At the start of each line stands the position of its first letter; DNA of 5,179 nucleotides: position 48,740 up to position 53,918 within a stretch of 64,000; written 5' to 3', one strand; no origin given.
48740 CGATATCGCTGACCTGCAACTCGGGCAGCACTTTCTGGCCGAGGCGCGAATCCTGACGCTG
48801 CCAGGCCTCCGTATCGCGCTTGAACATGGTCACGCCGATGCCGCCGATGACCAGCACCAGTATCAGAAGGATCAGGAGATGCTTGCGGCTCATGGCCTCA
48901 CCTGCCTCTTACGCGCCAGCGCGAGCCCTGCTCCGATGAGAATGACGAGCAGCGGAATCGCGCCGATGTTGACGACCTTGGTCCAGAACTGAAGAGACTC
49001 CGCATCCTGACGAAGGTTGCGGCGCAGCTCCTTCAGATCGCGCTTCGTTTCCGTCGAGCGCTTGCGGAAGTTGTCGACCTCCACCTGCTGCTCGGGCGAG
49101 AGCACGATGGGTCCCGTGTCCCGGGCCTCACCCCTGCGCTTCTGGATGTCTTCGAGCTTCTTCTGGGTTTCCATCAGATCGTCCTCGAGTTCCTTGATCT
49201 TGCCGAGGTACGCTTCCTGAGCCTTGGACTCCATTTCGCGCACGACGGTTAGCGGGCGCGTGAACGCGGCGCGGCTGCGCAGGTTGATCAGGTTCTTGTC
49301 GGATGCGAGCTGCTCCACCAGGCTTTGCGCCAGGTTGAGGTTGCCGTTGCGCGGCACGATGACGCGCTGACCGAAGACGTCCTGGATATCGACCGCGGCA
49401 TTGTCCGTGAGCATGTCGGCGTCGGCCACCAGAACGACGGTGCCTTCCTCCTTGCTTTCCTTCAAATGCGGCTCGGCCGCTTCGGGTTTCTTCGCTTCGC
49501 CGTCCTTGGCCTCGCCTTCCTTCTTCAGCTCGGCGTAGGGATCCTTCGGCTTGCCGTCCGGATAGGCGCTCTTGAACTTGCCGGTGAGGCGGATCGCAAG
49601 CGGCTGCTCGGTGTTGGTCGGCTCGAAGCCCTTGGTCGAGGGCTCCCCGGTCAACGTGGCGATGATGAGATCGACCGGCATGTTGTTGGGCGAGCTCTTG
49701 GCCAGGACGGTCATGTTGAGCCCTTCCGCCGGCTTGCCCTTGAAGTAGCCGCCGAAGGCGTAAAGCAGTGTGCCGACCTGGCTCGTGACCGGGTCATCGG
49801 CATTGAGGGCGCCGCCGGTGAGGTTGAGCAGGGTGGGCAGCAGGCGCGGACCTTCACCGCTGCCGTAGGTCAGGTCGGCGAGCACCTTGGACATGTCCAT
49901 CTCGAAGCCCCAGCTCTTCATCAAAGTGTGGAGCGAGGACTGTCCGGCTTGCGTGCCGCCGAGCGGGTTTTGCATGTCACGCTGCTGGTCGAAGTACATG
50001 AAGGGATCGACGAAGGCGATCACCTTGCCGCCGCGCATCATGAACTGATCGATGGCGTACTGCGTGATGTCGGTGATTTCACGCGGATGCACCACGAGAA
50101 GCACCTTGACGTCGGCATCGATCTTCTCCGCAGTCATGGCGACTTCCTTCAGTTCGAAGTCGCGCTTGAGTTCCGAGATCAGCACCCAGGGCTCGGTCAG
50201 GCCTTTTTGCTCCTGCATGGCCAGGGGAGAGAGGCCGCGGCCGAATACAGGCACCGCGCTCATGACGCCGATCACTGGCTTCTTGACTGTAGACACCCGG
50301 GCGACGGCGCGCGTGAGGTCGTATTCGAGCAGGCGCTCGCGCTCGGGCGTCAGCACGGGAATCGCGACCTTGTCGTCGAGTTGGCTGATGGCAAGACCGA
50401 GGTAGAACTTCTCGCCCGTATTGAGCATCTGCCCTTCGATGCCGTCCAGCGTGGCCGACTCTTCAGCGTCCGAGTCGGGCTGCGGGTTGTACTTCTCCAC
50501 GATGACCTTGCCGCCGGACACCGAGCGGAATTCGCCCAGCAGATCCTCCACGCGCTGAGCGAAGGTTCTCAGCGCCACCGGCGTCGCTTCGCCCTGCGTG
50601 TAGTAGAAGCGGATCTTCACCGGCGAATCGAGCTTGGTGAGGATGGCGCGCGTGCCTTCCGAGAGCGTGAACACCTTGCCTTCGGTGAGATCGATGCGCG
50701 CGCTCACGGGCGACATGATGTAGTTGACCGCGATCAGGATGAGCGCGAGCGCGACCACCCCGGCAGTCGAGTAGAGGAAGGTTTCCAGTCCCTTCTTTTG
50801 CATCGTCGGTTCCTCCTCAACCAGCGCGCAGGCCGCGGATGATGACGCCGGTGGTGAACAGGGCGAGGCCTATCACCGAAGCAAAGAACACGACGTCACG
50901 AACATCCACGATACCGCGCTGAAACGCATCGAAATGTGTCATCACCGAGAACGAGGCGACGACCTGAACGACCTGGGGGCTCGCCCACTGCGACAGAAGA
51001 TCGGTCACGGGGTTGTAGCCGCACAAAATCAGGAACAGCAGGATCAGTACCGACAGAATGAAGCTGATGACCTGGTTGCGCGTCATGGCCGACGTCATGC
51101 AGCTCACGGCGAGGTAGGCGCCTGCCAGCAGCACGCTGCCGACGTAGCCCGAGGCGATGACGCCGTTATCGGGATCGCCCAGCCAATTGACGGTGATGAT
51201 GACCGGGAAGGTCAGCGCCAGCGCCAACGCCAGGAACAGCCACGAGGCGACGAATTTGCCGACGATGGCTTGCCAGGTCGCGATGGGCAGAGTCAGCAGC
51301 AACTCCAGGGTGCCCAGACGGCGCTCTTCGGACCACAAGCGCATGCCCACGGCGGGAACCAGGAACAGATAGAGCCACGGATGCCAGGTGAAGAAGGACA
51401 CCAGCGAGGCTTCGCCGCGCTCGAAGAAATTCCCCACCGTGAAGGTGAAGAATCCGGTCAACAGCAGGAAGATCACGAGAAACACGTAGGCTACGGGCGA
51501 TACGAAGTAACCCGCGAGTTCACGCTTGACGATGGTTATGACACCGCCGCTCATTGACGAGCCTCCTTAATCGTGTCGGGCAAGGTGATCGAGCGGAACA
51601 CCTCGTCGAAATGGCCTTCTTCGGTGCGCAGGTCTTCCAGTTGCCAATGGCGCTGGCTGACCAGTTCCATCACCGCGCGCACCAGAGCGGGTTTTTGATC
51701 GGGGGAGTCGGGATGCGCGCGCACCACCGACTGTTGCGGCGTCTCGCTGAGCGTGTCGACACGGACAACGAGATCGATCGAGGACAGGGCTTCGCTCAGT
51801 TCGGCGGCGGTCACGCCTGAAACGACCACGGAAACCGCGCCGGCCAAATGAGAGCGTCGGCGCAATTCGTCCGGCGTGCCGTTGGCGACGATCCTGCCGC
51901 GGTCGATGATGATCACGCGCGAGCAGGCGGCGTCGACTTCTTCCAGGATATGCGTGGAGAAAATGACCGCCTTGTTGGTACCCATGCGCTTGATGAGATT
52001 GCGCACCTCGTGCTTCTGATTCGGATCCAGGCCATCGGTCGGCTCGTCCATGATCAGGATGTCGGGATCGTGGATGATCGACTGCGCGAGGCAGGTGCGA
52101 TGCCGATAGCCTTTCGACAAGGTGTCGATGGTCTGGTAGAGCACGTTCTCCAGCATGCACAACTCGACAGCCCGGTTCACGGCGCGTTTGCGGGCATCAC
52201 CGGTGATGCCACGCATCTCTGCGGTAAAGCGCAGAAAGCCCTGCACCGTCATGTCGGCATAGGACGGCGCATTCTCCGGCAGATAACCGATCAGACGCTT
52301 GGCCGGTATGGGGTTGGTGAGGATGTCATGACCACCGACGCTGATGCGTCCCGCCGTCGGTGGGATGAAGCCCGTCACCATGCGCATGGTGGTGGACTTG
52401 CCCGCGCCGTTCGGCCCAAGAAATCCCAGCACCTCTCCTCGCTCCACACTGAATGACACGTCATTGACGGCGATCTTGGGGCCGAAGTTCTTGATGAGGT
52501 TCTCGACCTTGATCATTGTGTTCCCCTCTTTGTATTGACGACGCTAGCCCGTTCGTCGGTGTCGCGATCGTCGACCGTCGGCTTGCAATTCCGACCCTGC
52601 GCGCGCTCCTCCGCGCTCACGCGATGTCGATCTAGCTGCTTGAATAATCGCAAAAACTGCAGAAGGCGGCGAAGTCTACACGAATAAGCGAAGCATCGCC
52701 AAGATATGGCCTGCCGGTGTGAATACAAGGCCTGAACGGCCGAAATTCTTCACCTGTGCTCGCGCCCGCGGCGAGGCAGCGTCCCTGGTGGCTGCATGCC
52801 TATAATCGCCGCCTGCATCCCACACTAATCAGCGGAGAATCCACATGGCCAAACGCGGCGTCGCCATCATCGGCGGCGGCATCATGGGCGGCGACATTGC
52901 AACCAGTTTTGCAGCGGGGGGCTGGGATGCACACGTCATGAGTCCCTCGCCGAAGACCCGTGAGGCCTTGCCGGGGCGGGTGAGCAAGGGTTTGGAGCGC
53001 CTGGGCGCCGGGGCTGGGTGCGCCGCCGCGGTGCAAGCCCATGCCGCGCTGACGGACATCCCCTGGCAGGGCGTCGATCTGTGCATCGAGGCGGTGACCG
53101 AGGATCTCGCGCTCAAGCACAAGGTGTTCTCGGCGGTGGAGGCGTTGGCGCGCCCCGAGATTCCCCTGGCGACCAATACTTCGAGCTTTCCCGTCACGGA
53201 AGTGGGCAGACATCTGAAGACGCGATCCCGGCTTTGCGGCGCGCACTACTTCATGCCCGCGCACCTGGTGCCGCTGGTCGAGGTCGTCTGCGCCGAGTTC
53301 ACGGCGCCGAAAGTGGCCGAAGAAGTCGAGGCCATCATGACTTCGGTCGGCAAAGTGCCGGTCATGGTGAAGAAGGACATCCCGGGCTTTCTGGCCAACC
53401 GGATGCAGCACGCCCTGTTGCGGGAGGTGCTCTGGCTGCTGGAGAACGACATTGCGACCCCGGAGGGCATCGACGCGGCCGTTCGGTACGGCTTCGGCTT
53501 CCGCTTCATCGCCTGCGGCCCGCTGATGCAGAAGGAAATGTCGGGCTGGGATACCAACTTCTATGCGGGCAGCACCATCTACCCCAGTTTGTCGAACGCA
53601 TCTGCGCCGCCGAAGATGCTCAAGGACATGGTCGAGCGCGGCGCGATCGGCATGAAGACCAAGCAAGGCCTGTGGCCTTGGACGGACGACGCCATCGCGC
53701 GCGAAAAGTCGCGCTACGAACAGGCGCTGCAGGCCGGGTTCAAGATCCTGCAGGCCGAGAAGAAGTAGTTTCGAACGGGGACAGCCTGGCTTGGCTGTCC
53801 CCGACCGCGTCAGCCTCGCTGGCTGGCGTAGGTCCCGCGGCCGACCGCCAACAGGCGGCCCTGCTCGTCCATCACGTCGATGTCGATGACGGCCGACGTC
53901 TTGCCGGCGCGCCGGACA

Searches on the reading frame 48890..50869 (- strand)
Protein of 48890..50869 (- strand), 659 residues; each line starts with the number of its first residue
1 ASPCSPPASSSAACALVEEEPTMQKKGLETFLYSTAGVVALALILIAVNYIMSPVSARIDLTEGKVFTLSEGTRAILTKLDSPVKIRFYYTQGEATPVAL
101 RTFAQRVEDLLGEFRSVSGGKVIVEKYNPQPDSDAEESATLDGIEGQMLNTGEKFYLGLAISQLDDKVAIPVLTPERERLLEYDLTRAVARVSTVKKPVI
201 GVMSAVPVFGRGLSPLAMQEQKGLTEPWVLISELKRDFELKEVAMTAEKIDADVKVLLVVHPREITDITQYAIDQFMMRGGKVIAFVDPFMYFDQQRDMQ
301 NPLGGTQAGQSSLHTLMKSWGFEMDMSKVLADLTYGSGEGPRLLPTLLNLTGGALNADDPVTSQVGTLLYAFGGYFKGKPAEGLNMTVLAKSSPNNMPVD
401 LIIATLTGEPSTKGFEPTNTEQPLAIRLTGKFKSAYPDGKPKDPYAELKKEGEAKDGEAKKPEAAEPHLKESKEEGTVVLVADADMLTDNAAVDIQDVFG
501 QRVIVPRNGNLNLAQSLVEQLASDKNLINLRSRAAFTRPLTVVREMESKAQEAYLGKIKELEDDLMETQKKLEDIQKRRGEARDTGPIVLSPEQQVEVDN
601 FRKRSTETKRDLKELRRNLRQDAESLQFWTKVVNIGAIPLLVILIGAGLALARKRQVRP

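Call 26: search_protein_families(library=pfam, proteins=[window:48890-50869:-], max_evalue=0.00001)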
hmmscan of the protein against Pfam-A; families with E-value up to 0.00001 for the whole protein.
window:48890-50869:- (659 aa): 2 families
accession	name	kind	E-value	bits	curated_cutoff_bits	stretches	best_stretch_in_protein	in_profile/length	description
PF09822.16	ABC_transp_aux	-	8.3e-49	166.8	34.7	1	197-510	1-281/288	ABC-type uncharacterized transport system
PF23357.1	DUF7088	-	5.5e-22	78.4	27.8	1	63-161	1-104/105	Domain of unknown function (DUF7088)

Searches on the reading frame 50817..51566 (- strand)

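Call 26: search_protein_families(library=pfam, proteins=[window:50817-51566:-], max_evalue=0.00001)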
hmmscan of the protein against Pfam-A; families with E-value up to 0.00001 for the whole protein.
window:50817-51566:- (249 aa): 1 family
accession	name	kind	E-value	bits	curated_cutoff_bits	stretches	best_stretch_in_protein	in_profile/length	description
PF12679.13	ABC2_membrane_2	-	4.1e-08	33.3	27.2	1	73-184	85-201/283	ABC-2 family transporter protein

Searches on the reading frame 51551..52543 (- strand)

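Call 26: search_protein_families(library=pfam, proteins=[window:51551-52543:-], max_evalue=0.00001)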
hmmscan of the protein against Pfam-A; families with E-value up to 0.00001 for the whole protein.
window:51551-52543:- (330 aa): 2 families
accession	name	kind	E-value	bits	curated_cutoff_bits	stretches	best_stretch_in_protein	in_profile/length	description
PF00005.33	ABC_tran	-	4.2e-28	99.1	25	1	26-169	1-136/137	ABC transporter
PF13304.12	AAA_21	-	2.8e-08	34.6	27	0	151-204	247-304/304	AAA domain, putative AbiEii toxin, Type IV TA system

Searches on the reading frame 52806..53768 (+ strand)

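Call 26: search_protein_families(library=pfam, proteins=[window:52806-53768:+], max_evalue=0.00001)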
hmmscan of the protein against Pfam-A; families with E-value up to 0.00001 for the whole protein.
window:52806-53768:+ (320 aa): 2 families
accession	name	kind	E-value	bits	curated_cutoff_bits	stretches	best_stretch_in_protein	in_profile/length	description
PF02737.24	3HCDH_N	-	7.7e-40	137.2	22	1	19-191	2-179/180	3-hydroxyacyl-CoA dehydrogenase, NAD binding domain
PF00725.27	3HCDH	-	4.3e-16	59.6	22.1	1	194-290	1-95/97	3-hydroxyacyl-CoA dehydrogenase, C-terminal domain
